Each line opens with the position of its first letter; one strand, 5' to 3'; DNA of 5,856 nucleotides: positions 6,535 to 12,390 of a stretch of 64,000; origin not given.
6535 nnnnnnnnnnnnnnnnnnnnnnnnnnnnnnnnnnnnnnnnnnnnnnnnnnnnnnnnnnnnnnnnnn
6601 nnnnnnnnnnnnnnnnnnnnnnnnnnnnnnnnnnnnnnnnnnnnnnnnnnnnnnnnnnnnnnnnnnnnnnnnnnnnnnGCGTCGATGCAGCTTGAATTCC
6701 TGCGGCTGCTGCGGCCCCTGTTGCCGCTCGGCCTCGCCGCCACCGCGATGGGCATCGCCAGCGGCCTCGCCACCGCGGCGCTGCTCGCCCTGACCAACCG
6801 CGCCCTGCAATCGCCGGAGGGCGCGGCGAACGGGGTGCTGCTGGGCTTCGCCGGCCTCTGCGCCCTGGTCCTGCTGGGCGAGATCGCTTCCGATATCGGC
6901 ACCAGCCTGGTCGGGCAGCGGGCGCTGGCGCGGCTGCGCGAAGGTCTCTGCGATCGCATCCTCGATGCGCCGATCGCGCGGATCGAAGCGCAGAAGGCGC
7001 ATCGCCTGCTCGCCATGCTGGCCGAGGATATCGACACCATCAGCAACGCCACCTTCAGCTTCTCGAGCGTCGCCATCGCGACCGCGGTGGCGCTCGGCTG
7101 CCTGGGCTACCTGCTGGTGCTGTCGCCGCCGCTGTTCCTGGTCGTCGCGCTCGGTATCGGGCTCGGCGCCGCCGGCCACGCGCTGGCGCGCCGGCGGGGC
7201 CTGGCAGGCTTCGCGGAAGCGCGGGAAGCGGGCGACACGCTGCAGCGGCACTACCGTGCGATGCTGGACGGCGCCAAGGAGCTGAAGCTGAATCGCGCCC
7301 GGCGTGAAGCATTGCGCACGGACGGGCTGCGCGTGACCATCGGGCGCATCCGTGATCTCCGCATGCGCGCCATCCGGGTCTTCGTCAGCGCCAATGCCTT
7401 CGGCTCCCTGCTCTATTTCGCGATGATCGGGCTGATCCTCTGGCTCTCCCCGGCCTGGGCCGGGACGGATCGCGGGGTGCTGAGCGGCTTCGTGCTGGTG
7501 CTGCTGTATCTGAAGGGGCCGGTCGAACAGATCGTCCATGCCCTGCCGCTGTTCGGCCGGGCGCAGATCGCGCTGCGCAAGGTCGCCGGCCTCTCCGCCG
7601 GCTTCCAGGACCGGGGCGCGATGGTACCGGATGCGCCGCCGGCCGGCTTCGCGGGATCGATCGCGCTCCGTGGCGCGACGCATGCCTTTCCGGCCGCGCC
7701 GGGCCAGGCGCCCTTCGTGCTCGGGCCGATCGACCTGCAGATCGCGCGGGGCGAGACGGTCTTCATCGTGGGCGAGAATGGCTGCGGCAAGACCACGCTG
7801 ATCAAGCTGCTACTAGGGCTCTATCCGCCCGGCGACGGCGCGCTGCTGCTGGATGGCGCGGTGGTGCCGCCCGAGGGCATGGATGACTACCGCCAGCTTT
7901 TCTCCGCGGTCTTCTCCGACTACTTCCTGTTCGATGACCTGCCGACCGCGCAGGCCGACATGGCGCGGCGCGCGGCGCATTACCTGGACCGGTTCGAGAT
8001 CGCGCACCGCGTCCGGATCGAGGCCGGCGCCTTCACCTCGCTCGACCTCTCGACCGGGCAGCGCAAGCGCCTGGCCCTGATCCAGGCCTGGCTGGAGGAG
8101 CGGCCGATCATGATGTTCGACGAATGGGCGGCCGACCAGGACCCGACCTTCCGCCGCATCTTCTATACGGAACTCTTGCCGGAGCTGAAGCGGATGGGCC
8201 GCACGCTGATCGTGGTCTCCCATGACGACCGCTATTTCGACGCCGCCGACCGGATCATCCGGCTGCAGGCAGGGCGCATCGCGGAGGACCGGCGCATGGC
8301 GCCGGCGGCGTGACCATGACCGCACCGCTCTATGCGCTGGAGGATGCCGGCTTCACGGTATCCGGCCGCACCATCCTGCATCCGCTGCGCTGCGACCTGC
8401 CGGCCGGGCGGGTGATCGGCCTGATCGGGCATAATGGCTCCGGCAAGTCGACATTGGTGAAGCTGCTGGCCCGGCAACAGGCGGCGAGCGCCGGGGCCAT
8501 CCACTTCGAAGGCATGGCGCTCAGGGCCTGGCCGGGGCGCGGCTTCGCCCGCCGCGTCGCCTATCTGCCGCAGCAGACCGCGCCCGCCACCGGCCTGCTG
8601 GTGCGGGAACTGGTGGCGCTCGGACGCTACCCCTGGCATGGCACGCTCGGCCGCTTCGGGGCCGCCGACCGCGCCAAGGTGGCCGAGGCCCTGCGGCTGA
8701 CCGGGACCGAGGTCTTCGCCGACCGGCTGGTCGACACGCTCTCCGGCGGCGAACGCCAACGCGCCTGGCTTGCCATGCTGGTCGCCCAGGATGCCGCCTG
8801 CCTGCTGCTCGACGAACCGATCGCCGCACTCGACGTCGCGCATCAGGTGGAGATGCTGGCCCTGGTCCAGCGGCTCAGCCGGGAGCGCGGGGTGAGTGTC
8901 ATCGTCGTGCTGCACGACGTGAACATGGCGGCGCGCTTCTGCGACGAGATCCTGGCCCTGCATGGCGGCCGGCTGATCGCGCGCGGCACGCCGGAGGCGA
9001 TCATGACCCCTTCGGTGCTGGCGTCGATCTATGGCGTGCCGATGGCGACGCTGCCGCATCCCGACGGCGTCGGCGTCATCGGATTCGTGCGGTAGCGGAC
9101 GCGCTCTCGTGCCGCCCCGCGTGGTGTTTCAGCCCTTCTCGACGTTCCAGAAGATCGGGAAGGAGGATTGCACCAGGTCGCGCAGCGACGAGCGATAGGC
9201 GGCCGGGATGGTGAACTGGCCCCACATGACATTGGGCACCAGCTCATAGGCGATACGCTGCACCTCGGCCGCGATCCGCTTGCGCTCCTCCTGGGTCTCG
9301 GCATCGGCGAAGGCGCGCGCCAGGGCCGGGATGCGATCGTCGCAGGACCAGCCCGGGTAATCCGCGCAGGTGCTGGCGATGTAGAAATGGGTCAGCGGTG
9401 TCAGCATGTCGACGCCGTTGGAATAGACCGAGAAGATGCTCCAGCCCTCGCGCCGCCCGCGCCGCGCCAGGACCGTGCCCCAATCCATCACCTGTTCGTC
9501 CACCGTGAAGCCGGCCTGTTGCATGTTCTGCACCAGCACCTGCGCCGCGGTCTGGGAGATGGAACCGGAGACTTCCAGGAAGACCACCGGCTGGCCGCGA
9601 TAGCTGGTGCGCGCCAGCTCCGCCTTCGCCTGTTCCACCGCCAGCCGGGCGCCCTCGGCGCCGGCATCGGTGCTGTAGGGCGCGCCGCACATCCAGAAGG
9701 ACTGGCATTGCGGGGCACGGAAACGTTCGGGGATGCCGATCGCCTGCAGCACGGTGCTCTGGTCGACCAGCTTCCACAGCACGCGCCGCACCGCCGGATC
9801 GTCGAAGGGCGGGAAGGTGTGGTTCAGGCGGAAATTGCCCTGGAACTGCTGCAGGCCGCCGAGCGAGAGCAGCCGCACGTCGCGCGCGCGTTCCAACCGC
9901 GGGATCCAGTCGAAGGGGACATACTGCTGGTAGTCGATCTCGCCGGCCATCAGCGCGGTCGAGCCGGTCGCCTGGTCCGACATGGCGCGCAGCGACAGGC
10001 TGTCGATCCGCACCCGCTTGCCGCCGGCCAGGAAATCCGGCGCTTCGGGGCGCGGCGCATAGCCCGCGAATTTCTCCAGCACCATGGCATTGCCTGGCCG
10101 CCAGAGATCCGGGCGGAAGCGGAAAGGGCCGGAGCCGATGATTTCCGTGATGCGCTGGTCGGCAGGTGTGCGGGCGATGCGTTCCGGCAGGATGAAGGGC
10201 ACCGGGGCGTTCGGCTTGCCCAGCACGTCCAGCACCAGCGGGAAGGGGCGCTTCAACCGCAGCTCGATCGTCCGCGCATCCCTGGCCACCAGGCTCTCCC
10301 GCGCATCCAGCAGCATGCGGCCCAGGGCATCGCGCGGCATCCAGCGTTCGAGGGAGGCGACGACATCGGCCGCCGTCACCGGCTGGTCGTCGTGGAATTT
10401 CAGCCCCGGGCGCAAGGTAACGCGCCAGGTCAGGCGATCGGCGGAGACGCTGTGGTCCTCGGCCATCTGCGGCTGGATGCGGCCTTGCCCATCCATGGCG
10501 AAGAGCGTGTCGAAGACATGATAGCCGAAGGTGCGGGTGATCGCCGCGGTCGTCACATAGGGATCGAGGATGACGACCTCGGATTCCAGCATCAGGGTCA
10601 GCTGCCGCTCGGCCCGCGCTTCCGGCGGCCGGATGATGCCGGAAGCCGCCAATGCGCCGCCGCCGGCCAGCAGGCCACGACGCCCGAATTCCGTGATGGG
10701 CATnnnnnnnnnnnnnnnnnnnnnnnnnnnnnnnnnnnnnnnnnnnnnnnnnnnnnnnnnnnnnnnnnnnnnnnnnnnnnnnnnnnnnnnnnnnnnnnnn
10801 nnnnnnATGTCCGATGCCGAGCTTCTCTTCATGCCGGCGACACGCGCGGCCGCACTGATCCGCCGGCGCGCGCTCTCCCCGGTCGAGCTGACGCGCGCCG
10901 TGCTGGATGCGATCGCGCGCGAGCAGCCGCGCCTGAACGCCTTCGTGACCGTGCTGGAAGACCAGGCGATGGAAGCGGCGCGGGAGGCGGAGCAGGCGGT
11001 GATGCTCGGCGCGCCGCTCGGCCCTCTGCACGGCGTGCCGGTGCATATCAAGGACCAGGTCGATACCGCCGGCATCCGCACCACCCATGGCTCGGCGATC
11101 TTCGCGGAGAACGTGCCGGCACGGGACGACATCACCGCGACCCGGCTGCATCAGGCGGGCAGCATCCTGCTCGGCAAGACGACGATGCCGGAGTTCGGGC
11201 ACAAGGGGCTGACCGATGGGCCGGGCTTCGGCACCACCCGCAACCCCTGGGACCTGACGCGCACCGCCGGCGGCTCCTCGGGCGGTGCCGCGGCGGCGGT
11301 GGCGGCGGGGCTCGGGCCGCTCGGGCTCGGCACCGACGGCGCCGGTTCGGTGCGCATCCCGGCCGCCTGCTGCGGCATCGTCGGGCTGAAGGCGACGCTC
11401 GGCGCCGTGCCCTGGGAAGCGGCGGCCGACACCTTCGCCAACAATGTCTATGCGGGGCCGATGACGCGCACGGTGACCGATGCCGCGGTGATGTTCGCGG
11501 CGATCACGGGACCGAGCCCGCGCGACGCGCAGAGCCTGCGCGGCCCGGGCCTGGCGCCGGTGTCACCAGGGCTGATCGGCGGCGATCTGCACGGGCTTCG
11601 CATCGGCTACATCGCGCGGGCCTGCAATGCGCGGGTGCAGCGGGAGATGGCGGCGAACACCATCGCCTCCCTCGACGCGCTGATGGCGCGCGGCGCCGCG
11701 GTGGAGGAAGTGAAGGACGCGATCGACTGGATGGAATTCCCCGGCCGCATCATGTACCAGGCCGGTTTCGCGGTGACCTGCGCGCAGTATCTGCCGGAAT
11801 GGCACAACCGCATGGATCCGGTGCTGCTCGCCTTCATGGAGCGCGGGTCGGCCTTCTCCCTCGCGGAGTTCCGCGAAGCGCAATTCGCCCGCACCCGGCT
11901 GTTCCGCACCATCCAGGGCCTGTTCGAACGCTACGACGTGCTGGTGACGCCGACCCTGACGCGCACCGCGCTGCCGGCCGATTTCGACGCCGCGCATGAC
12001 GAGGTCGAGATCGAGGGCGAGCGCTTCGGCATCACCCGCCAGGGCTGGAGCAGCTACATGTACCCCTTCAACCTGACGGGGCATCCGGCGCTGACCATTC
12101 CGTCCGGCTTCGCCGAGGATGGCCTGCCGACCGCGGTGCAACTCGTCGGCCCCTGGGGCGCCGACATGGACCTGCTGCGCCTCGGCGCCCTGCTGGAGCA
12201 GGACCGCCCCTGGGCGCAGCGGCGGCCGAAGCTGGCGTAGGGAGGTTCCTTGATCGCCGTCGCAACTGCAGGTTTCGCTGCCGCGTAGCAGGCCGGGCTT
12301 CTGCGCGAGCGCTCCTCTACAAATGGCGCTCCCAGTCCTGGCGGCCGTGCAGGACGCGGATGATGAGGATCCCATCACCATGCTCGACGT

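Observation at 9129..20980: Cryptic GntR regulon: one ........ palindrome in three divergent promoters ties together a catabolic island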

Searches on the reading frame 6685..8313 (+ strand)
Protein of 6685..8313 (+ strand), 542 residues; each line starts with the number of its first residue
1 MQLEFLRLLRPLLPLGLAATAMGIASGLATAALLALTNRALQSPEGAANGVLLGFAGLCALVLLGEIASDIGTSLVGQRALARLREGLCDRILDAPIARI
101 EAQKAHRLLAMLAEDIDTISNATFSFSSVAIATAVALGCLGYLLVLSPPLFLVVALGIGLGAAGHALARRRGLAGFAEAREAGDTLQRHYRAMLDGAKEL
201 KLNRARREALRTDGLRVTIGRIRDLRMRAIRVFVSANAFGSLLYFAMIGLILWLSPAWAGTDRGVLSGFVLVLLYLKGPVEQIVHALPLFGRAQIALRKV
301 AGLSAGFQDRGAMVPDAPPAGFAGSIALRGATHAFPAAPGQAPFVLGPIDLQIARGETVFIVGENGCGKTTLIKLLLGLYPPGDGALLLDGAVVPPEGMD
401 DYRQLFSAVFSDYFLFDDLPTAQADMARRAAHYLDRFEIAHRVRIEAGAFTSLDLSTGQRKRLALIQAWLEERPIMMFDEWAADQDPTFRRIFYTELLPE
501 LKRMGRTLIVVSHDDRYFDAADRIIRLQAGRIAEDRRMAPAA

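Call 41: search_protein_families(library=pfam, proteins=[window:6685-8313:+], max_evalue=0.0001)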
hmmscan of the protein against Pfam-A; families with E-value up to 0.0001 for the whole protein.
window:6685-8313:+ (542 aa): 5 families
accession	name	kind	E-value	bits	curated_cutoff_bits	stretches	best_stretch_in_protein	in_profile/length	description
PF00005.33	ABC_tran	-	8.6e-26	91.6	25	1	348-482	3-136/137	ABC transporter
PF00664.28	ABC_membrane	-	1.7e-09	38.2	28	1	43-156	34-149/274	ABC transporter transmembrane region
PF13304.12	AAA_21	-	3.3e-06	27.8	27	0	360-379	3-22/304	AAA domain, putative AbiEii toxin, Type IV TA system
PF02463.25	SMC_N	-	3.6e-06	27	40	0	454-528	136-212/220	RecF/RecN/SMC N terminal domain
PF13191.12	AAA_16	-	5.1e-05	24.3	32.6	0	355-479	23-139/167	AAA ATPase domain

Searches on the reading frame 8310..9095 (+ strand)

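Call 41: search_protein_families(library=pfam, proteins=[window:8310-9095:+], max_evalue=0.0001)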
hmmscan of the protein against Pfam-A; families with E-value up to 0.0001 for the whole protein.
window:8310-9095:+ (261 aa): 2 families
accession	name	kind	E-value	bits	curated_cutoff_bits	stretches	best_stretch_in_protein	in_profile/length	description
PF00005.33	ABC_tran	-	3.1e-28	99.5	25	1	23-172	1-137/137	ABC transporter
PF02463.25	SMC_N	-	3.1e-07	30.5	40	0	143-209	136-204/220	RecF/RecN/SMC N terminal domain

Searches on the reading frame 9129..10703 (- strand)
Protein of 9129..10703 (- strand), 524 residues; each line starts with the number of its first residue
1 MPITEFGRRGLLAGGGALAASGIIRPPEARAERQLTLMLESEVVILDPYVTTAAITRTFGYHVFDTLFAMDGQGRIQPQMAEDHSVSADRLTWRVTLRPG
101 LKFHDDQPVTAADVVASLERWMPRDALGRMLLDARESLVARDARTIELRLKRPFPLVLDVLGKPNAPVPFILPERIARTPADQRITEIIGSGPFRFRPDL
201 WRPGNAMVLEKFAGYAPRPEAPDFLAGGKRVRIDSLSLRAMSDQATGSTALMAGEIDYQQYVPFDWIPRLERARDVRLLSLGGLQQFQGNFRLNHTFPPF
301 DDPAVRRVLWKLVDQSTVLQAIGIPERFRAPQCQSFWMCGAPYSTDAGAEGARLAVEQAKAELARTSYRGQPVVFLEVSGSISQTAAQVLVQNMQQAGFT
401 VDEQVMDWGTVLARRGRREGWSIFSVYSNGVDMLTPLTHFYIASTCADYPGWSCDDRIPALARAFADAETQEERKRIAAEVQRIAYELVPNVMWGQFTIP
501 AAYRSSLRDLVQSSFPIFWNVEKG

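Call 8: search_protein_families(library=pfam, proteins=[window:9129-10703:-])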
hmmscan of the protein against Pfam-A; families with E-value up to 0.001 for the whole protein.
window:9129-10703:- (524 aa): 1 family
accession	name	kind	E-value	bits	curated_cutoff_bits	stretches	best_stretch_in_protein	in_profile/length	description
PF00496.27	SBP_bac_5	-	2.4e-52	178.7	32.4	1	76-444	2-361/368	Bacterial extracellular solute-binding proteins, family 5 Middle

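Call 35: search_protein_families(library=ncbifam, proteins=[window:9129-10703:-], max_evalue=1e-10)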
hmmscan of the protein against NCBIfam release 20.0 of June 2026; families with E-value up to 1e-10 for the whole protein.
window:9129-10703:- (524 aa): 4 families
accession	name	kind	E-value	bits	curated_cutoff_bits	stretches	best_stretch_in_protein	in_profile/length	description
NF011942.0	PRK15413.1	equivalog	7.9e-27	94.1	594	1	24-317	19-297/512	glutathione ABC transporter substrate-binding protein GsiB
NF045468.1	Opp5A_nikA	equivalog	2.6e-20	72.4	600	1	29-323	14-278/488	nickel ABC transporter substrate-binding protein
NF007287.0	PRK09755.1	equivalog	1.4e-14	53.8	1098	0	44-120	44-120/535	ABC transporter substrate-binding protein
TIGR02294.1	nickel_nikA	equivalog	9.9e-14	50.7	393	1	30-259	3-220/501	nickel ABC transporter substrate-binding protein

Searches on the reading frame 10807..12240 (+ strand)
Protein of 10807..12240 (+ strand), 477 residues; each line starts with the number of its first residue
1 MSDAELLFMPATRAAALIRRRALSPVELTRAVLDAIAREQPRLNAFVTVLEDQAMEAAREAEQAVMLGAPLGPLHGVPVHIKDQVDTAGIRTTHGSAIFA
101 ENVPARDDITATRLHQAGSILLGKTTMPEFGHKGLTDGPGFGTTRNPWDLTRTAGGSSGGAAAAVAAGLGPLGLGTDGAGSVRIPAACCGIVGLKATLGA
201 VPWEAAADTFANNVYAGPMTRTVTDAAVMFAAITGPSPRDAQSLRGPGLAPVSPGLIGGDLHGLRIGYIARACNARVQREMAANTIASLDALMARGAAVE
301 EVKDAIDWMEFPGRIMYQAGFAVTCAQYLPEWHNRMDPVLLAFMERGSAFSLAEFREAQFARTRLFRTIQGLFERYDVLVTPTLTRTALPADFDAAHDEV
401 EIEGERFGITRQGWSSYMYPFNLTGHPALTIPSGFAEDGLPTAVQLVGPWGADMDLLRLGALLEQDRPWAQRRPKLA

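Call 8: search_protein_families(library=pfam, proteins=[window:10807-12240:+])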
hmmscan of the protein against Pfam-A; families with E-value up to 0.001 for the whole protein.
window:10807-12240:+ (477 aa): 1 family
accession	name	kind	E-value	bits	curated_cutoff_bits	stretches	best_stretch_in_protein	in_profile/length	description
PF01425.27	Amidase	-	5.3e-99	332.7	27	1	27-457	1-445/445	Amidase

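Call 27: search_solved_structures(query=window:10807-12240:+, max_evalue=1e-20)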
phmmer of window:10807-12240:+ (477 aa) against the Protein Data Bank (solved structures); distinct sequences matched with E-value up to 1e-20: 48.
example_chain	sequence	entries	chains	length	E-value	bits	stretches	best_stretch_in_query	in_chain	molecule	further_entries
4yj6_A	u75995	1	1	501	2.7e-59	204.6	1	10-471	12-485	Aryl acylamidase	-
4yji_A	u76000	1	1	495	8.8e-59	202.9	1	10-471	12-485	Aryl acylamidase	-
3kfu_E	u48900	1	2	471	2.4e-54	188.3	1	15-274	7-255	Glutamyl-tRNA(Gln) amidotransferase subunit A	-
2df4_A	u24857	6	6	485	1.5e-51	179.1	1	15-303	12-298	Glutamyl-tRNA(Gln) amidotransferase subunit A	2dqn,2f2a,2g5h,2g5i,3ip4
3a2p_A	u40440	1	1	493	2e-50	175.4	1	7-296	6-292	6-aminohexanoate-cyclic-dimer hydrolase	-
3a2q_A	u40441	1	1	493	6.4e-50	173.7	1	7-296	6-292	6-aminohexanoate-cyclic-dimer hydrolase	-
4wj3_A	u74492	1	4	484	1.3e-48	169.4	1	17-302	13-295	Glutamyl-tRNA(Gln) amidotransferase subunit A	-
6dhv_A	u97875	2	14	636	1.3e-47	166.1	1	20-470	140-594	Fatty acid amide hydrolase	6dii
8eww_A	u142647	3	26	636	3.7e-47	164.6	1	20-470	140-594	Fatty acid amide hydrolase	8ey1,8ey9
3al0_A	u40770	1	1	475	7.1e-46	160.4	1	33-245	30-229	Glutamyl-tRNA(Gln) amidotransferase subunit A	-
2gi3_A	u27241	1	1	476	7.2e-46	160.4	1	33-245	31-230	Glutamyl-tRNA(Gln) amidotransferase subunit A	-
9fvf_A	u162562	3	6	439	2.2e-44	155.4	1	11-228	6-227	Amidase UMG-SP3 | UMG-SP3 amidase | UMG-SP3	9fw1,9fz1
3a1k_A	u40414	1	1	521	1.5e-43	152.7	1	72-303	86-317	Amidase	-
3h0l_A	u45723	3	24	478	2.1e-43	152.2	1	15-270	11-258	Glutamyl-tRNA(Gln) amidotransferase subunit A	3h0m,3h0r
9fzw_A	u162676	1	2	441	4.8e-43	151.1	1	10-238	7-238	Urethanase UMG-SP2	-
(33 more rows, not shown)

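Call 35: search_protein_families(library=ncbifam, proteins=[window:10807-12240:+], max_evalue=1e-10)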
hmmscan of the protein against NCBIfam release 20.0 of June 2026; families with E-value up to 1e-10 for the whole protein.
window:10807-12240:+ (477 aa): 26 families (the best 25 are shown)
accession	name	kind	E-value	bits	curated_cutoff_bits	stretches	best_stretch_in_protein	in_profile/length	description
NF004815.0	PRK06169.1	equivalog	6e-124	414.2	506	1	9-475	10-467/471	amidase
NF005686.0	PRK07486.1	subfamily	4.5e-94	315.8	465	1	4-475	9-481/486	amidase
NF005450.0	PRK07042.1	equivalog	7.5e-91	304.9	458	1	9-475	7-460/464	amidase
NF004717.0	PRK06061.1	equivalog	4.6e-84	282.8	498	1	13-475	21-475/483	amidase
NF005687.0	PRK07487.1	subfamily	2e-82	277.5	428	1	6-465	5-454/468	amidase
NF004816.0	PRK06170.1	equivalog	6e-82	275.8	503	1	4-467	7-482/493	amidase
NF009119.0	PRK12470.1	equivalog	7.1e-81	272.6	498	1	3-475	3-460/462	amidase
NF005899.0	PRK07869.1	equivalog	9.5e-72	242.3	418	1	10-471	16-466/471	amidase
NF006631.0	PRK09201.1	equivalog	2.7e-70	237.4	461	1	9-466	7-454/466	AtzE family amidohydrolase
NF005688.0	PRK07488.1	equivalog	1.2e-66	225.6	532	1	7-303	9-288/474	indoleacetamide hydrolase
TIGR02715.1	amido_AtzE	subfamily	1.5e-66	225.2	425.75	1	17-465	8-446/452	AtzE family amidohydrolase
TIGR00132.1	gatA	equivalog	1.7e-65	221.6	481.1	1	17-303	4-285/466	Asp-tRNA(Asn)/Glu-tRNA(Gln) amidotransferase subunit GatA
NF004766.0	PRK06102.1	equivalog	3.7e-63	214.2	559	1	12-462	11-446/455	amidase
NF005565.0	PRK07235.1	subfamily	1.9e-60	205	545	2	63-303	77-317/506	amidase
NF006006.0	PRK08137.1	equivalog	8.9e-59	199.7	534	1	15-306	40-338/529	amidase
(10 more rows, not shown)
